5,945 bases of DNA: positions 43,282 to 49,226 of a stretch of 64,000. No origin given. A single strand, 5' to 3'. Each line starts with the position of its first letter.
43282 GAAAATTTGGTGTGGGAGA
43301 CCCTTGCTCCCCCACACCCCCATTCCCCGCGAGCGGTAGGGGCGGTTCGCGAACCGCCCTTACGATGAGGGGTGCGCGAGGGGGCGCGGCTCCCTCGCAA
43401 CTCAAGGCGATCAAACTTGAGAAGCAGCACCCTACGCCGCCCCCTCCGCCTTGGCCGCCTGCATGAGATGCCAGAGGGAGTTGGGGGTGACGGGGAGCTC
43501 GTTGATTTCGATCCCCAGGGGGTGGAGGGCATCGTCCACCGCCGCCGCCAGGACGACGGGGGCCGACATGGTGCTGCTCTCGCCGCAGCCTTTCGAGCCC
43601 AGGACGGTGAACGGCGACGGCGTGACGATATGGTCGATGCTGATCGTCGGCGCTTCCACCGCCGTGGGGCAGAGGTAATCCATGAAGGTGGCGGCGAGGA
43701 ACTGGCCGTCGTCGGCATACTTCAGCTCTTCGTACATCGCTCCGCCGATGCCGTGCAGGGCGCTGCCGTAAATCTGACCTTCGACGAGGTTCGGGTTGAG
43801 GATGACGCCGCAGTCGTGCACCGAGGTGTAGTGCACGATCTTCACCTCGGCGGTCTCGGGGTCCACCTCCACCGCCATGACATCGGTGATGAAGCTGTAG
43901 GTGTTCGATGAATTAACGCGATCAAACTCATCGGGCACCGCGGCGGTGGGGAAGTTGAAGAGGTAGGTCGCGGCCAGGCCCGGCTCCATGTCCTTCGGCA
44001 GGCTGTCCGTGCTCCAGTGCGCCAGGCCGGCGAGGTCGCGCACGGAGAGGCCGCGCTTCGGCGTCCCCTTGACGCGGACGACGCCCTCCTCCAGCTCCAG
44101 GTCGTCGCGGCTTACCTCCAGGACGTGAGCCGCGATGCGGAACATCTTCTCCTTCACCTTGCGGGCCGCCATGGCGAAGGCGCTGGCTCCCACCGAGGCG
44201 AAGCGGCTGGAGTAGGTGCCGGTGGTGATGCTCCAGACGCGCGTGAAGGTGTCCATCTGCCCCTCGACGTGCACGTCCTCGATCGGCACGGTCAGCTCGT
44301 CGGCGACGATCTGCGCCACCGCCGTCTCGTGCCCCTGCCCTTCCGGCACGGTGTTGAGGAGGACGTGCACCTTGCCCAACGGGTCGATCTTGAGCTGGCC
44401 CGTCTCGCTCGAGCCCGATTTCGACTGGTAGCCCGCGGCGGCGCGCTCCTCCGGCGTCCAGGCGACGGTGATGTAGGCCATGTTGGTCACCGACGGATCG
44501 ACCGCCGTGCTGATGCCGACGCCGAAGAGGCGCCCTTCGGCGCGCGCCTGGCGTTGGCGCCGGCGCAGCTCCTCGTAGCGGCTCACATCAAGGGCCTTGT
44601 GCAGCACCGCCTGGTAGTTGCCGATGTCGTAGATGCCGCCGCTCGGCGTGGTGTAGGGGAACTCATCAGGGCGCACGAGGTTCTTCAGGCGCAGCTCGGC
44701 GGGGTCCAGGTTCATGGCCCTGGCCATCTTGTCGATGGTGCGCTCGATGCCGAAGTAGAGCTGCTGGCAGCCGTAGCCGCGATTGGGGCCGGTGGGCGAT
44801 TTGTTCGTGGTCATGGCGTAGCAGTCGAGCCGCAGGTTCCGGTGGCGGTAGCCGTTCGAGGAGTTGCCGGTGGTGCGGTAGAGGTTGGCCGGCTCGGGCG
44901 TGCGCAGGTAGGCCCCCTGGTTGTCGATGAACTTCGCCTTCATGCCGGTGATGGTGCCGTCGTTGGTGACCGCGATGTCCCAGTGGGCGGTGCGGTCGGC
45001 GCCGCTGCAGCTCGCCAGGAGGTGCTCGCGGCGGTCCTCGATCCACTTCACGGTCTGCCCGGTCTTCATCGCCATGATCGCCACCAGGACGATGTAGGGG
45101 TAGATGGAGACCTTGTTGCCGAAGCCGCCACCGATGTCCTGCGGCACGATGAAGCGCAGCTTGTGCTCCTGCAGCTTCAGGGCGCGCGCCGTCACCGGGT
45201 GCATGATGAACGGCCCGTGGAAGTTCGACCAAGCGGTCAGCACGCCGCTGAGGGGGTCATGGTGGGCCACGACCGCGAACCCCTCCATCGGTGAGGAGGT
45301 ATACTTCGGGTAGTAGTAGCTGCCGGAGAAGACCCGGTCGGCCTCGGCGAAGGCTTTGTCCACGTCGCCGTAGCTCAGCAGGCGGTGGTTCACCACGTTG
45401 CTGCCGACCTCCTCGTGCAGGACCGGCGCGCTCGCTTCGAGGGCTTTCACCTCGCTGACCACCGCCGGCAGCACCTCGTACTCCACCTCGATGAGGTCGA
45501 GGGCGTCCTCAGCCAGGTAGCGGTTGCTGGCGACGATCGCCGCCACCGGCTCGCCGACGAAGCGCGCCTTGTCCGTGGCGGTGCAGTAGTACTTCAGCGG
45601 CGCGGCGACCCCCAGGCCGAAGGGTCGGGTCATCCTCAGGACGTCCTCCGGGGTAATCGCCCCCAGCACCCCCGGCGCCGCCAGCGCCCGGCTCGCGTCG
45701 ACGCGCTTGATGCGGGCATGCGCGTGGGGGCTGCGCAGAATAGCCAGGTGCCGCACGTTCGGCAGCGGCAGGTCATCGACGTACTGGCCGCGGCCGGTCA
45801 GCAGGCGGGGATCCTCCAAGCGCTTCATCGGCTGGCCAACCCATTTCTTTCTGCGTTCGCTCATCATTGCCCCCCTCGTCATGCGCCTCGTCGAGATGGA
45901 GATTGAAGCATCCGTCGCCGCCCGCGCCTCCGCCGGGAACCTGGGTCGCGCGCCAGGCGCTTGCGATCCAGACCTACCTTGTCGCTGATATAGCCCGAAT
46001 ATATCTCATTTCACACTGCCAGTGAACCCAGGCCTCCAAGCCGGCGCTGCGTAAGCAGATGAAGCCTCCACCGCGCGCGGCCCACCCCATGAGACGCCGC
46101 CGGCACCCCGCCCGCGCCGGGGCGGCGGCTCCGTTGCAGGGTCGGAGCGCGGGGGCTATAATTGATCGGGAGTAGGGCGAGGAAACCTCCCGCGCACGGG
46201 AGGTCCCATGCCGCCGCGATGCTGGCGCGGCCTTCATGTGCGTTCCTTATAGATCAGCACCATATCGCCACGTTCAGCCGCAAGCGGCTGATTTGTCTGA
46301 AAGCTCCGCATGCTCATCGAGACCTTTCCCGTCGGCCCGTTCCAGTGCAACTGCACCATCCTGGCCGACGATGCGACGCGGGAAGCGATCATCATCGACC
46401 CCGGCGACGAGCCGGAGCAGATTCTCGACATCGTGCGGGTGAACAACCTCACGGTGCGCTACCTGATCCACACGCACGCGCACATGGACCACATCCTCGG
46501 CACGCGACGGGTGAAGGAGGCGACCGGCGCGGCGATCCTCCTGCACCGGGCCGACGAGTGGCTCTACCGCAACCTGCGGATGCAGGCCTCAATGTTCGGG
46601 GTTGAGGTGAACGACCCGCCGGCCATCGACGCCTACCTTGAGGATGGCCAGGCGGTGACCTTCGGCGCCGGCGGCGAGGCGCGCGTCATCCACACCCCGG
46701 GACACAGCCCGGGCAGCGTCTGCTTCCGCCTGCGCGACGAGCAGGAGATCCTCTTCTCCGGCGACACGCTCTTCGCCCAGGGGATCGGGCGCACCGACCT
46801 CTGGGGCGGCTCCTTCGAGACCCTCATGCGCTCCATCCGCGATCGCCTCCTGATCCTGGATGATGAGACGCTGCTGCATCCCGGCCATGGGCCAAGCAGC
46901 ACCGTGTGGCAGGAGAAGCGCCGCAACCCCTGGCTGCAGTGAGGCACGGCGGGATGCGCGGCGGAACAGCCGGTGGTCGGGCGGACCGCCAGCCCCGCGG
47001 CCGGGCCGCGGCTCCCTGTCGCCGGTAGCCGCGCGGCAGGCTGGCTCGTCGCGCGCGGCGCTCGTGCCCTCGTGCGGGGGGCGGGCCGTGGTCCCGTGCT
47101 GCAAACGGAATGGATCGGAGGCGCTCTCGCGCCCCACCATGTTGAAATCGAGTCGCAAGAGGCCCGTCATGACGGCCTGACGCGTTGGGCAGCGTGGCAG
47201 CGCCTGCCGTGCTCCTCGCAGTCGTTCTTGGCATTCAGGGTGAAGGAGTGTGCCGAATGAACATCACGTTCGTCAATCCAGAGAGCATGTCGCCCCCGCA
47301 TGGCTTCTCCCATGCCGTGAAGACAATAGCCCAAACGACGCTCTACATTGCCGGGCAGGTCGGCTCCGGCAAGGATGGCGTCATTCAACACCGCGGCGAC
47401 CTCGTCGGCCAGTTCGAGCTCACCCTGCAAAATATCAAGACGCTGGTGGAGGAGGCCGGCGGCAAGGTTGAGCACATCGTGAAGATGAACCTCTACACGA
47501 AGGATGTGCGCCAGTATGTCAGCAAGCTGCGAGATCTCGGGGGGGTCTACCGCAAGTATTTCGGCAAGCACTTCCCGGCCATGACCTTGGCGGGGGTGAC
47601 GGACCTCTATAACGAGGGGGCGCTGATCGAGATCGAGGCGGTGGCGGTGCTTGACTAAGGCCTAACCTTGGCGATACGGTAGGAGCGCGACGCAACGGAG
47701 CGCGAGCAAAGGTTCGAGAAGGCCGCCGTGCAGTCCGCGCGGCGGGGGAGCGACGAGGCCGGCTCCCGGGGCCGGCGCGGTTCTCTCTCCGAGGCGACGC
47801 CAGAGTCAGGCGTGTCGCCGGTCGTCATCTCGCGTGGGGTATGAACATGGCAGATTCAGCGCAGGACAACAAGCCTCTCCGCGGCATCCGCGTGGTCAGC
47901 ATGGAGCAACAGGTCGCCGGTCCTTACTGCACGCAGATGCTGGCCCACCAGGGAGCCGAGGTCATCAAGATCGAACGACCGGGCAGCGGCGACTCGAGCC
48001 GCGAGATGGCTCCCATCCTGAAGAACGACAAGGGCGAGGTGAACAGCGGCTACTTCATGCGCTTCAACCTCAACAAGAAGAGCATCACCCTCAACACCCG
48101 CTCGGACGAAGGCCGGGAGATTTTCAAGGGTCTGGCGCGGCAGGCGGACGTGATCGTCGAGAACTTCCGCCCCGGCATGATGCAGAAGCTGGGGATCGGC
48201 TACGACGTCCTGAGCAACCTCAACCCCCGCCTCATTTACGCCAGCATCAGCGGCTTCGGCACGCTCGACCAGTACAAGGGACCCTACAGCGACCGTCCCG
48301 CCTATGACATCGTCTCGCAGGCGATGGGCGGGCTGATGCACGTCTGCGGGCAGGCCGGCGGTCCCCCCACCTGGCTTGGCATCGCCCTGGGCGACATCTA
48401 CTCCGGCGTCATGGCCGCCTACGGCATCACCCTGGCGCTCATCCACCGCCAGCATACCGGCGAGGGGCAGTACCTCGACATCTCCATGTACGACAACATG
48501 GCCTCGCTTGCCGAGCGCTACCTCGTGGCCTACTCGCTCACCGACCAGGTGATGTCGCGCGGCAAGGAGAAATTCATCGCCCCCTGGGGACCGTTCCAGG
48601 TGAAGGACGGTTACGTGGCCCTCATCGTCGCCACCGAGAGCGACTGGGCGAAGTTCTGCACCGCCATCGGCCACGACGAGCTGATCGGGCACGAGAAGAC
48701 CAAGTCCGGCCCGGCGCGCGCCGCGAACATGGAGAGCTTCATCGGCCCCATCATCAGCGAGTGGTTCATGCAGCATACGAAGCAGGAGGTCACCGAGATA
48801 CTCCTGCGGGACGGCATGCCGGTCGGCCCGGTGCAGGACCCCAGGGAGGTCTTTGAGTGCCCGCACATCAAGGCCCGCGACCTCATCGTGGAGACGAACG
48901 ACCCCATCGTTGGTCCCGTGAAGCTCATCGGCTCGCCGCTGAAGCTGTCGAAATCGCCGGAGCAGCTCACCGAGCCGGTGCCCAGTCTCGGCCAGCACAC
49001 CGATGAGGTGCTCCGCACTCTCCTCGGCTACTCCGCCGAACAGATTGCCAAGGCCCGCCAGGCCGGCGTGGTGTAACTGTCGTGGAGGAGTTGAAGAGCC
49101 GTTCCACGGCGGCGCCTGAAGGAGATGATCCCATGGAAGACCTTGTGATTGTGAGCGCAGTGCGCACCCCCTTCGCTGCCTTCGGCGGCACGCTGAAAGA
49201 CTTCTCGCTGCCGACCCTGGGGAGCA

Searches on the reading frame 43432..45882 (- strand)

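Call 53: search_protein_families(library=pfam, proteins=[window:43432-45882:-], max_evalue=0.00001)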
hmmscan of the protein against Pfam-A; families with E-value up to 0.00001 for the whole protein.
window:43432-45882:- (816 aa): 3 families
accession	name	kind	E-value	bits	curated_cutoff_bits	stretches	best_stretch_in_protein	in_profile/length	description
PF20256.3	MoCoBD_2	-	2e-74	251.1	27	1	429-745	1-283/283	Molybdopterin cofactor-binding domain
PF02738.23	MoCoBD_1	-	2e-70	237.1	27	1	155-402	1-244/244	Molybdopterin cofactor-binding domain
PF01315.27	Ald_Xan_dh_C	-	1.8e-29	102.7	31.3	1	29-139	1-110/110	Aldehyde oxidase and xanthine dehydrogenase, a/b hammerhead domain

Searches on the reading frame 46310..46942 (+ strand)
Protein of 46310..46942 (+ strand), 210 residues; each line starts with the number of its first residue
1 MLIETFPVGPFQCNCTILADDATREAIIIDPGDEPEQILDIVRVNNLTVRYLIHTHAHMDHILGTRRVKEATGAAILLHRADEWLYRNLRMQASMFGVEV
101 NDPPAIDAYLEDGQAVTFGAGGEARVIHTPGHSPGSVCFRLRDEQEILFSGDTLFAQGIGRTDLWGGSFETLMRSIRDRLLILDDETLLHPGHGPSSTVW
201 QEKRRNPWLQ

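Call 53: search_protein_families(library=pfam, proteins=[window:46310-46942:+], max_evalue=0.00001)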
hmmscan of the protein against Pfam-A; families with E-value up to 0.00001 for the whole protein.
window:46310-46942:+ (210 aa): 2 families
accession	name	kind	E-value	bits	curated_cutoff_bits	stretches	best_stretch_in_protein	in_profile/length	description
PF00753.33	Lactamase_B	-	5.4e-30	105.2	22.7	1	9-193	2-196/196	Metallo-beta-lactamase superfamily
PF12706.13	Lactamase_B_2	-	3.6e-06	27.2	27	1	48-154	30-144/200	Beta-lactamase superfamily domain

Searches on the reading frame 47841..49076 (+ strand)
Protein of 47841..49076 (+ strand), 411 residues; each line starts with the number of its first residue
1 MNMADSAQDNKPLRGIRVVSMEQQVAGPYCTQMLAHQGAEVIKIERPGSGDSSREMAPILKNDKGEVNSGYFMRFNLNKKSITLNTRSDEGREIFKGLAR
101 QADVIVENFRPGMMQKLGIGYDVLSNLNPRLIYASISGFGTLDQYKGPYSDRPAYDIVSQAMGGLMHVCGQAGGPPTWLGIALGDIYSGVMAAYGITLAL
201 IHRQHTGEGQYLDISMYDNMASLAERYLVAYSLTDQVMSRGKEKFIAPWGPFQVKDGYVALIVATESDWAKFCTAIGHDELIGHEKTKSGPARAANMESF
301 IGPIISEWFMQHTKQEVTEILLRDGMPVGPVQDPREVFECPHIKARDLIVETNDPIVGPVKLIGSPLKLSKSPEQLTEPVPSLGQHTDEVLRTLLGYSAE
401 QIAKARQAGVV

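Call 53: search_protein_families(library=pfam, proteins=[window:47841-49076:+], max_evalue=0.00001)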
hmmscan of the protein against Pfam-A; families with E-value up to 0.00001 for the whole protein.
window:47841-49076:+ (411 aa): 1 family
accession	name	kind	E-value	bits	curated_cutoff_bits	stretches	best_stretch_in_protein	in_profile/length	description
PF02515.22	CoA_transf_3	-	5.1e-119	398.1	23.3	1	13-387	1-366/366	CoA-transferase family III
